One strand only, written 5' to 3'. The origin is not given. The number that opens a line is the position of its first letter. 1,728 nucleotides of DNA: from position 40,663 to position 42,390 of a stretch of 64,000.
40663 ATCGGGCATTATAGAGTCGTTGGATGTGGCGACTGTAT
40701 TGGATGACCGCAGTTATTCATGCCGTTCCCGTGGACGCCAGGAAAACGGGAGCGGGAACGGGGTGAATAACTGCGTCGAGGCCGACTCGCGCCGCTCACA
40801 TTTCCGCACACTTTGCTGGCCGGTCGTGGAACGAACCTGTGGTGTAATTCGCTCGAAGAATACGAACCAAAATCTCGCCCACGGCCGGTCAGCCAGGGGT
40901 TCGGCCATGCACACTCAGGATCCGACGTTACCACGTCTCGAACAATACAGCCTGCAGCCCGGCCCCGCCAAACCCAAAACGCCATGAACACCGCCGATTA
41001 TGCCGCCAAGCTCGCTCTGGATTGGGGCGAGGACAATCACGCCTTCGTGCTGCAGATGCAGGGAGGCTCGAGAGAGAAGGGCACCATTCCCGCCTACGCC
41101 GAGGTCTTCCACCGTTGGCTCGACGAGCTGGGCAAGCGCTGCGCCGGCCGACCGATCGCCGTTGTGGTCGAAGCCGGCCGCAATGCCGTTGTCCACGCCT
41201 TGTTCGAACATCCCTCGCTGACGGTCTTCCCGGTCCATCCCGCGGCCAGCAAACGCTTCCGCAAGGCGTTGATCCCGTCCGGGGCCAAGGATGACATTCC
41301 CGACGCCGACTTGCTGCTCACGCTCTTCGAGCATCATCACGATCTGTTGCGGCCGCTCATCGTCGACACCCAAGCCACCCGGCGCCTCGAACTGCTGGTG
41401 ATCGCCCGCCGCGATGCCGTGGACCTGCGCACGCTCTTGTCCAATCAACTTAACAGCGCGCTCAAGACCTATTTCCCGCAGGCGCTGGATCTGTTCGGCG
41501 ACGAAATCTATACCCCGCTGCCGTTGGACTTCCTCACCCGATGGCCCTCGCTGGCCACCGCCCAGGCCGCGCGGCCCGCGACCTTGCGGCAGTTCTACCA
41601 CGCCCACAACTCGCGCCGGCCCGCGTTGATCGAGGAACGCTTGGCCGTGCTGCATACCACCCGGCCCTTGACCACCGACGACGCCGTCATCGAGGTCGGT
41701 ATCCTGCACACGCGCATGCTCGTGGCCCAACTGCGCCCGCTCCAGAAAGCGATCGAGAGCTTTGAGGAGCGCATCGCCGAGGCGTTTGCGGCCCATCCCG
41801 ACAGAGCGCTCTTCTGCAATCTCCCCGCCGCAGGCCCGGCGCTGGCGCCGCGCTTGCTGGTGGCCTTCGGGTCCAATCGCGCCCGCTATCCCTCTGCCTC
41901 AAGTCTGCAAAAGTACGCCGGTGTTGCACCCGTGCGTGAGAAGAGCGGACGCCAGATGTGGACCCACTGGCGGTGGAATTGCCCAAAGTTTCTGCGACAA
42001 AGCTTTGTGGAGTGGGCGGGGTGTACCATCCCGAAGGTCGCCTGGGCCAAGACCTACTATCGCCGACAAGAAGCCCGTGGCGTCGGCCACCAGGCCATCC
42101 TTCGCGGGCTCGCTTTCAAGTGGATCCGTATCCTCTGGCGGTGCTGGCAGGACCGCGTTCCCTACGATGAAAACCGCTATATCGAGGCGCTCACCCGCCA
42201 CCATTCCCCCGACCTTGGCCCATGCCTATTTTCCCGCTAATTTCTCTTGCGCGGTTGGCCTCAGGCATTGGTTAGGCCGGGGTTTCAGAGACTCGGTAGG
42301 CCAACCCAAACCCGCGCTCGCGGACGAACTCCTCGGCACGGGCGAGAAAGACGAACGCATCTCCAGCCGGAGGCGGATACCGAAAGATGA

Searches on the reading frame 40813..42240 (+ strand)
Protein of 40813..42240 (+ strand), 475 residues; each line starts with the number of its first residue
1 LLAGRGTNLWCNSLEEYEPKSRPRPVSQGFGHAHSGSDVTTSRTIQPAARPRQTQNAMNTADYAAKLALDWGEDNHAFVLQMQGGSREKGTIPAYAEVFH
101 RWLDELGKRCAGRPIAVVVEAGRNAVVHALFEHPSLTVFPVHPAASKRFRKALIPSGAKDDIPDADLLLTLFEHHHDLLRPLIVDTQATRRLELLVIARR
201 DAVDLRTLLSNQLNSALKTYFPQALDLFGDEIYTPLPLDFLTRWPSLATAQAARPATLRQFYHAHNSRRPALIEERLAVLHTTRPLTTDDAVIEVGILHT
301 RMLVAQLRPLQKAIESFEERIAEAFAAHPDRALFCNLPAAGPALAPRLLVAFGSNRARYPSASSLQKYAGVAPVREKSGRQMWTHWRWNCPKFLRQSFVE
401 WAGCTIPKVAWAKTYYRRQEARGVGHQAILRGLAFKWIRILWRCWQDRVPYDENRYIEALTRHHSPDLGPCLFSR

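Call 10: search_protein_families(library=pfam, proteins=[window:40813-42240:+], max_evalue=0.001)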
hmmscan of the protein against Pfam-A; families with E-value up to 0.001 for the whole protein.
window:40813-42240:+ (475 aa): 2 families
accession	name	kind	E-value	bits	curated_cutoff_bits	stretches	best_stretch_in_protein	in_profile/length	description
PF01548.23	DEDD_Tnp_IS110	-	1.9e-19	70.4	29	1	69-222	3-155/155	Transposase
PF02371.22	Transposase_20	-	9.3e-12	45.6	21.3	1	333-417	3-87/87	Transposase IS116/IS110/IS902 family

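Call 12: search_protein_families(library=ncbifam, proteins=[window:40813-42240:+], max_evalue=0.00001)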
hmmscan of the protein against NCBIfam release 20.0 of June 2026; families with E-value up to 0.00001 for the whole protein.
window:40813-42240:+ (475 aa): 2 families
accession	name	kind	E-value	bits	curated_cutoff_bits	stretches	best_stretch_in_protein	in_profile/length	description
NF033542.1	transpos_IS110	equivalog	5.4e-36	124.4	140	1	68-449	3-342/343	IS110 family RNA-guided transposase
NF051857.1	transpos_IS110_2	equivalog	1.6e-10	40.6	180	1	134-443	75-389/393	IS110 family transposase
